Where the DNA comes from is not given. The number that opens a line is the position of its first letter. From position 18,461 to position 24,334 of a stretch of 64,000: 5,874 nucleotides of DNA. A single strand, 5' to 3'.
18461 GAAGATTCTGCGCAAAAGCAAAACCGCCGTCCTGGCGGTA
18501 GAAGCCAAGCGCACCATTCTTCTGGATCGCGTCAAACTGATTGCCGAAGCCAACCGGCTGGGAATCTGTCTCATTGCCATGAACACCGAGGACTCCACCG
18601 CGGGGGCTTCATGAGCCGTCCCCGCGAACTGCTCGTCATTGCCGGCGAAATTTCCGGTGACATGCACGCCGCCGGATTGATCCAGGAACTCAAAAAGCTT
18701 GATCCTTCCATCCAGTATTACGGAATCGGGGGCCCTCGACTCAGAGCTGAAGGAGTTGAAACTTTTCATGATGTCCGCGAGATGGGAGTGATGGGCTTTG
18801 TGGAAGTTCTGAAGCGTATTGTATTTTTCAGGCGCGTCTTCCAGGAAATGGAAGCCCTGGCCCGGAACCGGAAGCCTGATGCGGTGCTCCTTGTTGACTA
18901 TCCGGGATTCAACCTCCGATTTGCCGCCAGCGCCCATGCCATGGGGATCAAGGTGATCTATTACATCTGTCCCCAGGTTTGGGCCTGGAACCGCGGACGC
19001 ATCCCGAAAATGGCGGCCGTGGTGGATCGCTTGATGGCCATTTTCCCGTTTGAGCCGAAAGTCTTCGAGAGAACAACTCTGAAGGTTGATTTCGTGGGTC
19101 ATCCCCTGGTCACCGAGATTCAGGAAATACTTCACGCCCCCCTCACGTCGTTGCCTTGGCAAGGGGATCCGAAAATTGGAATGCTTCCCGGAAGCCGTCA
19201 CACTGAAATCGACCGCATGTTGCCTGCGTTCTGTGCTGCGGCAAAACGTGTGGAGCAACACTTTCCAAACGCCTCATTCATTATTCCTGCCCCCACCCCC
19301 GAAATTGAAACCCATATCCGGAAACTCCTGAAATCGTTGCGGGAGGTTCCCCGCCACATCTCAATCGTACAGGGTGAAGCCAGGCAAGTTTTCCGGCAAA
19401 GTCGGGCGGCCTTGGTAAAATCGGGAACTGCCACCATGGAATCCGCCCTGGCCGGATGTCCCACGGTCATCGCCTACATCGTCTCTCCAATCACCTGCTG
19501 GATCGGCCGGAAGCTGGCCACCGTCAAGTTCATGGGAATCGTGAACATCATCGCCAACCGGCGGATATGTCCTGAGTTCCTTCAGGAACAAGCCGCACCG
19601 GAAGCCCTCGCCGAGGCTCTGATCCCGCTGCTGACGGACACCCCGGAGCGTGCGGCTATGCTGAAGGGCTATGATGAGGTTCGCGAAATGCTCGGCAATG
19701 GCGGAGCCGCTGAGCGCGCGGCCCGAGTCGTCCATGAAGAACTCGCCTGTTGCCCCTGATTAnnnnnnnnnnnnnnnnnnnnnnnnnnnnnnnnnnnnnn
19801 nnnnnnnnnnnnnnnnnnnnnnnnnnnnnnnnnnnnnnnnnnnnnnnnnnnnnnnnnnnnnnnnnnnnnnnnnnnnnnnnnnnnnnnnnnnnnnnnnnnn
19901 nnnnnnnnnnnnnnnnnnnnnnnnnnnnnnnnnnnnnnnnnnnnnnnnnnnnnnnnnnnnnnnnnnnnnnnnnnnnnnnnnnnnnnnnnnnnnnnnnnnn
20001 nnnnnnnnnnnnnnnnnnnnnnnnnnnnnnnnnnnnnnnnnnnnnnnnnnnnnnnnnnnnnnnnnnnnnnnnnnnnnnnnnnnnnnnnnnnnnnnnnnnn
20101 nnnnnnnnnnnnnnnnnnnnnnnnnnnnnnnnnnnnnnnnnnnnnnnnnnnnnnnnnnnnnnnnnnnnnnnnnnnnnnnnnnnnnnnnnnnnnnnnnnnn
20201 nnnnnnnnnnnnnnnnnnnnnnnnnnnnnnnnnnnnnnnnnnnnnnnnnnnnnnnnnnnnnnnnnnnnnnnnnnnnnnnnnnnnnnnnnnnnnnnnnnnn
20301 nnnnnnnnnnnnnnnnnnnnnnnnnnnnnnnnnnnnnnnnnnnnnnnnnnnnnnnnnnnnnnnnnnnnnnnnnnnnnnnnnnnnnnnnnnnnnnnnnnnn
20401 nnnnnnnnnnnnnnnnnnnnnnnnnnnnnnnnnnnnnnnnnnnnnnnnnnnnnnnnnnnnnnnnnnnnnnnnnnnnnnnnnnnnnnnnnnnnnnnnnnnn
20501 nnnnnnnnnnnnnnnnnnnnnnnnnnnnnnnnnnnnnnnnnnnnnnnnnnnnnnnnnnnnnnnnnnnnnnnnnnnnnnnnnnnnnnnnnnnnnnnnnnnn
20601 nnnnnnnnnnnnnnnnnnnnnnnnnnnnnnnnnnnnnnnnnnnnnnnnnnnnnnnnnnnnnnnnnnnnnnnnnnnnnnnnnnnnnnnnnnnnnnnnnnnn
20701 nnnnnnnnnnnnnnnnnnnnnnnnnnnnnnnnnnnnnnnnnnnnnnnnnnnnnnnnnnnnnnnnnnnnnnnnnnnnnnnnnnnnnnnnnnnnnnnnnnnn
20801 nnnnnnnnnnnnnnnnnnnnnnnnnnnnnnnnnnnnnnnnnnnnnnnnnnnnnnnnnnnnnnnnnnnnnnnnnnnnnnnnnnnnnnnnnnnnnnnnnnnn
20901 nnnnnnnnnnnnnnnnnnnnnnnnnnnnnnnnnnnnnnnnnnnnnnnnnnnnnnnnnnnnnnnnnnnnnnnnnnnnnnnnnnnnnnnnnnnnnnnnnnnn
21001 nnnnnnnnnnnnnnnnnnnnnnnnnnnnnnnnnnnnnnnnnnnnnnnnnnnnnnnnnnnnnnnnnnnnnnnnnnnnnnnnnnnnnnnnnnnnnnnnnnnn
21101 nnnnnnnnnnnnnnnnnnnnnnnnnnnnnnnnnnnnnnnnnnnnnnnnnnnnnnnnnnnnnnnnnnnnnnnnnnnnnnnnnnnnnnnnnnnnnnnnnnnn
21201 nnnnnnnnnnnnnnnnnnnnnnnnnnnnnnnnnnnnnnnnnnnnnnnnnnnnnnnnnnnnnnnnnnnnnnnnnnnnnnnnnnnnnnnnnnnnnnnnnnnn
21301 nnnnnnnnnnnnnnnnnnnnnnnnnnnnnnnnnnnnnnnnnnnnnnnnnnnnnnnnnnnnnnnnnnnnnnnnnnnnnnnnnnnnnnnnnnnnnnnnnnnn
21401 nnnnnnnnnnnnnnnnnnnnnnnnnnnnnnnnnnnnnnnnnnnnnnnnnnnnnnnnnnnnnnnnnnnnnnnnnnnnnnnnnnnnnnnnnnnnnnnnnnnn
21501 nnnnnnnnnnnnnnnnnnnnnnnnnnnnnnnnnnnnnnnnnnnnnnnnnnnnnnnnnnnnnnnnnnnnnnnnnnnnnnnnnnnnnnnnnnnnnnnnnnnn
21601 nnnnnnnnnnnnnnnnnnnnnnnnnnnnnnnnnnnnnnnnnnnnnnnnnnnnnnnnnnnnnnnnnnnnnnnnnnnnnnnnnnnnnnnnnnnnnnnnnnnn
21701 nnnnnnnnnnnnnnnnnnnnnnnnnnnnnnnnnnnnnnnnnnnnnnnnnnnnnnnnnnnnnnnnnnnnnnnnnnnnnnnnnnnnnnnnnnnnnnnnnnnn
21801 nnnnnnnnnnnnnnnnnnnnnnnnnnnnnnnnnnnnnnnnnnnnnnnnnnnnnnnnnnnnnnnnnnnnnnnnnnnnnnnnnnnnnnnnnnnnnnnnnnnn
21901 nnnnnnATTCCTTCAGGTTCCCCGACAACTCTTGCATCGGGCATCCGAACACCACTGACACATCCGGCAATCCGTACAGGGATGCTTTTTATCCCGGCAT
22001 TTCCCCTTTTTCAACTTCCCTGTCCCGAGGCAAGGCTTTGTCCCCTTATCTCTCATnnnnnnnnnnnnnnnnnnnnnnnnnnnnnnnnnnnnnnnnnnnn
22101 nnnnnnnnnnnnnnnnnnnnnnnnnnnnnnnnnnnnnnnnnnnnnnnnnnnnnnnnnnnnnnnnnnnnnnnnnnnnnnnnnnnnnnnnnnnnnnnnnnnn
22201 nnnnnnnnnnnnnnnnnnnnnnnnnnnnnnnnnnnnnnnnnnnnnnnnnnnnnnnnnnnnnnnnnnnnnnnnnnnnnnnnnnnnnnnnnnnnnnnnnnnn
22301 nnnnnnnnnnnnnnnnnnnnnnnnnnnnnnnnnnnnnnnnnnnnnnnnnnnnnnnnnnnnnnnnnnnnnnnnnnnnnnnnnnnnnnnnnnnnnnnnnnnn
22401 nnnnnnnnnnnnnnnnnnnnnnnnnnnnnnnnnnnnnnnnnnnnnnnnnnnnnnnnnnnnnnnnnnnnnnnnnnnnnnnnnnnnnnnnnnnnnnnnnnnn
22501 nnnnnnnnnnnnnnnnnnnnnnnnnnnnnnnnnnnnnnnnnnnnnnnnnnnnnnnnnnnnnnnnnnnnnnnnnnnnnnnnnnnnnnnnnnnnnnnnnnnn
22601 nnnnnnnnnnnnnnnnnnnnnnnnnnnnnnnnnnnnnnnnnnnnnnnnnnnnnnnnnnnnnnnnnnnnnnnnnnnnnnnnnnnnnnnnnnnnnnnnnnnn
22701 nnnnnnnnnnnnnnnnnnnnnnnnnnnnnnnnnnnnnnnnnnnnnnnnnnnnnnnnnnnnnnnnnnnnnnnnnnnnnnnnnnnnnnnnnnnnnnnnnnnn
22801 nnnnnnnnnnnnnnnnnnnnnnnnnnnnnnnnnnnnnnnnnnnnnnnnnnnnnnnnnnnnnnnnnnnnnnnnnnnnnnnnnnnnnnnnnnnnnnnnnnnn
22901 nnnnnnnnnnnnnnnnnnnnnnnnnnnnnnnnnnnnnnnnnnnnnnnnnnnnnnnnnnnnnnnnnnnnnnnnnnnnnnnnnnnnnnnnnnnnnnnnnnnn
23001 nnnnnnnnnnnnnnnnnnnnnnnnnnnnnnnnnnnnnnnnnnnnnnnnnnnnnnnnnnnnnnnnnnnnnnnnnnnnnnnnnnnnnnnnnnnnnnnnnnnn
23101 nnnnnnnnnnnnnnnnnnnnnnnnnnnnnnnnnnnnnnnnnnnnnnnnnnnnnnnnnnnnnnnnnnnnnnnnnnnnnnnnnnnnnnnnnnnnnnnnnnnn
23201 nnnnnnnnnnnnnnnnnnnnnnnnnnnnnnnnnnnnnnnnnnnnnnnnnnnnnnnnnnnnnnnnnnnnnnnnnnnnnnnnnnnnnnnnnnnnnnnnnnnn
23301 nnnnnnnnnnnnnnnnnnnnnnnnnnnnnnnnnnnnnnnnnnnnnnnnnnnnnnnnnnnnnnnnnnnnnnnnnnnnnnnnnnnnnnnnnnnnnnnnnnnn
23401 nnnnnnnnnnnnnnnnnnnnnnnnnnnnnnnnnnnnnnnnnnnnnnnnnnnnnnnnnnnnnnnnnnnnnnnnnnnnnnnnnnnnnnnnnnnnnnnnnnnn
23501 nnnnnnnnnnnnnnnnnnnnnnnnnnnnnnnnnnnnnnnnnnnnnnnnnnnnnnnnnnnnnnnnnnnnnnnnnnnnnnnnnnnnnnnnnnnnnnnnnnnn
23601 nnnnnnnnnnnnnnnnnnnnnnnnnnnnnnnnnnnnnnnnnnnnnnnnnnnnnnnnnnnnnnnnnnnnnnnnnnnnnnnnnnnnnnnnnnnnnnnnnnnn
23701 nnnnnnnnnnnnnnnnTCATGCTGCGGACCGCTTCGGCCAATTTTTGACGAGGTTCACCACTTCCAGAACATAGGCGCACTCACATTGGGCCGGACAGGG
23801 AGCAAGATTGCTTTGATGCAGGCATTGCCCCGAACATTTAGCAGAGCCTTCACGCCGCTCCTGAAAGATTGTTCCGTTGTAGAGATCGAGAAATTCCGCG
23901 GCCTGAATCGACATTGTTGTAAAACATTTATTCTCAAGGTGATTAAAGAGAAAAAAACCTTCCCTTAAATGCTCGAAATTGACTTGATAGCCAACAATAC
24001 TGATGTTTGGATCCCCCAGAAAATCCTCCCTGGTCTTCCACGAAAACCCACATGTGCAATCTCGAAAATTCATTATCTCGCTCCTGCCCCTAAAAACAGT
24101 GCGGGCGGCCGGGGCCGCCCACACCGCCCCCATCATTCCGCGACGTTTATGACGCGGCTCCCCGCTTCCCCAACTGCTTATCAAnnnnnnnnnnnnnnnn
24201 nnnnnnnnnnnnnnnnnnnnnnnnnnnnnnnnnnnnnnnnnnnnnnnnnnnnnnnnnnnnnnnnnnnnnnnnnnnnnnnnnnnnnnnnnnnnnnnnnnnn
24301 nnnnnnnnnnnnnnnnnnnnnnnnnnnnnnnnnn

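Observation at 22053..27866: Sigma-54 promoter plus redox-sensor bEBP upstream of a seven-gene oxygen-detoxification / thiol-redox gene cluster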

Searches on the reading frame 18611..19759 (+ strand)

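Call 65: search_protein_families(library=pfam, proteins=[window:18611-19759:+], max_evalue=0.001)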
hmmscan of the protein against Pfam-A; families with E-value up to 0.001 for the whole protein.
window:18611-19759:+ (382 aa): 1 family
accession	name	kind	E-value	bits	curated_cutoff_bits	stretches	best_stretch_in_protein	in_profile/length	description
PF02684.21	LpxB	-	3.4e-95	319.5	22.6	1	8-349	2-347/374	Lipid-A-disaccharide synthetase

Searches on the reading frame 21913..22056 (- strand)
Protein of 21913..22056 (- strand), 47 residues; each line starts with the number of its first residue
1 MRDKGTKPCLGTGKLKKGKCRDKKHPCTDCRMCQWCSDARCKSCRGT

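Call 3: search_protein_families(library=pfam, proteins=[window:21913-22056:-], max_evalue=0.01)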
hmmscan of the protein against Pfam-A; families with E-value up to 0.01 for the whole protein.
window:21913-22056:- (47 aa): 0 families

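Call 35: search_protein_families(library=ncbifam, proteins=[window:21913-22056:-], max_evalue=0.1)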
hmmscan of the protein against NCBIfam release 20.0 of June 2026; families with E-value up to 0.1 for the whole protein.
window:21913-22056:- (47 aa): 0 families

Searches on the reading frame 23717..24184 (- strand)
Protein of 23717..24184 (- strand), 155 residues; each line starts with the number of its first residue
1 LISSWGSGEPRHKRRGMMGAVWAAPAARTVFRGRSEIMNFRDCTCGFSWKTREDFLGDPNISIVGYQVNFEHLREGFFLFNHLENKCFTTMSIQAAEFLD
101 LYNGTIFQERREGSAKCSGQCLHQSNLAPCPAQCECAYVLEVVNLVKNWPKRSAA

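Call 3: search_protein_families(library=pfam, proteins=[window:23717-24184:-], max_evalue=0.01)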
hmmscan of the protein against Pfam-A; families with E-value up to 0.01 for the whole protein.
window:23717-24184:- (155 aa): 0 families

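Call 35: search_protein_families(library=ncbifam, proteins=[window:23717-24184:-], max_evalue=0.1)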
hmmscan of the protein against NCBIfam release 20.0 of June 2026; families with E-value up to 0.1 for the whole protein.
window:23717-24184:- (155 aa): 0 families

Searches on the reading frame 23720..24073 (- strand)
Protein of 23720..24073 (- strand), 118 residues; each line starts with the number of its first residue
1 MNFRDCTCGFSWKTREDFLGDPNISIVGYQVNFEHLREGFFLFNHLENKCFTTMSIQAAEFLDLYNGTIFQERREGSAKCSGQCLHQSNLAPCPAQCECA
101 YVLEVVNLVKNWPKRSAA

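Call 38: search_protein_families(library=pfam, proteins=[window:23720-24073:-], max_evalue=10)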
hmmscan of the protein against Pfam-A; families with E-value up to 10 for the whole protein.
seq(118 aa): 0 families

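Call 71: find_homologous_proteins(query=window:23720-24073:-, max_evalue=0.001)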
Query seq(118 aa) (118 aa): 53 proteins with E <= 0.001 among 53 candidates.
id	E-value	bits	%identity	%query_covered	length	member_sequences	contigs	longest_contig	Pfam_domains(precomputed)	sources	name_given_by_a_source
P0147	2.2e-78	278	100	100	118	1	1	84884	-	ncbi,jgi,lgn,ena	ncbi:MAG: hypothetical protein WCL49_00180 [bacterium]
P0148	2.0e-64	233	85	100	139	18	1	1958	-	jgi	jgi:hypothetical protein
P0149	3.2e-55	203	73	100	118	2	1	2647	-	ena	-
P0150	4.7e-52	193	69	100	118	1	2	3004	-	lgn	-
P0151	5.6e-52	193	67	100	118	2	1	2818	-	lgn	-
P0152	2.5e-51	191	70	100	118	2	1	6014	-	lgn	-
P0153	4.2e-49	183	63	100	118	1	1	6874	-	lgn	-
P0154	1.0e-40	156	59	98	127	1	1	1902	-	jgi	jgi:hypothetical protein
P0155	6.3e-40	154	58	98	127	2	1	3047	-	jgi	-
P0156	7.1e-39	150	55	98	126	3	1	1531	-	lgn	-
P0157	1.5e-38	149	56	98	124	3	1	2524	-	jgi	jgi:hypothetical protein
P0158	2.2e-38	149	57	100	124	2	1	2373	-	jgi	jgi:hypothetical protein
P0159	2.7e-38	148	55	100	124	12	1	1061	-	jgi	jgi:hypothetical protein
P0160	4.8e-38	148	57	97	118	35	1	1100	-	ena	-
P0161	2.0e-37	146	54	100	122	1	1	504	-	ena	-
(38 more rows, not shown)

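Call 72: find_encoding_contigs(protein=P0147, flank=6000, max_places=2)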
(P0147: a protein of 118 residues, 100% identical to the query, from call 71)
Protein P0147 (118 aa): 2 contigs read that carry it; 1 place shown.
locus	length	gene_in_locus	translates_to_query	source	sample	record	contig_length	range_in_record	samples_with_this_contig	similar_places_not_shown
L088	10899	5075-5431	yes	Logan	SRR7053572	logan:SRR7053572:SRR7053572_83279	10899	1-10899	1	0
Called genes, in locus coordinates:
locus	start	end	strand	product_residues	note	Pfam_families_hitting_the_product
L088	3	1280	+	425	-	?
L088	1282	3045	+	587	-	PF00989:PAS, PF08448:PAS_4 (weak), PF13188:PAS_8 (weak), PF13426:PAS_9, PF00158:Sigma54_activat, PF14532:Sigma54_activ_2, PF25601:AAA_lid_14, PF02954:HTH_8, +1 more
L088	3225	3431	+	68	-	-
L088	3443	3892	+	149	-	PF00085:Thioredoxin (weak), PF03190:Thioredox_DsbH, PF13899:Thioredoxin_7, PF13098:Thioredoxin_2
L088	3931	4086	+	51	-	PF00301:Rubredoxin, PF21349:RUBY_RBDX (faint)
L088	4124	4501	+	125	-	PF06397:Desulfoferrod_N, PF01880:Desulfoferrodox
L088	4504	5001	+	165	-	PF00210:Ferritin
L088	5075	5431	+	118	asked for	-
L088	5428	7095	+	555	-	PF11412:DsbD_N, PF02683:DsbD_TM, PF00085:Thioredoxin (weak), PF13098:Thioredoxin_2, PF13899:Thioredoxin_7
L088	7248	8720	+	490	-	PF00479:G6PD_N, PF02781:G6PD_C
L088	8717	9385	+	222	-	PF01182:Glucosamine_iso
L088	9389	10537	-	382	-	PF02684:LpxB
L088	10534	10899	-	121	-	?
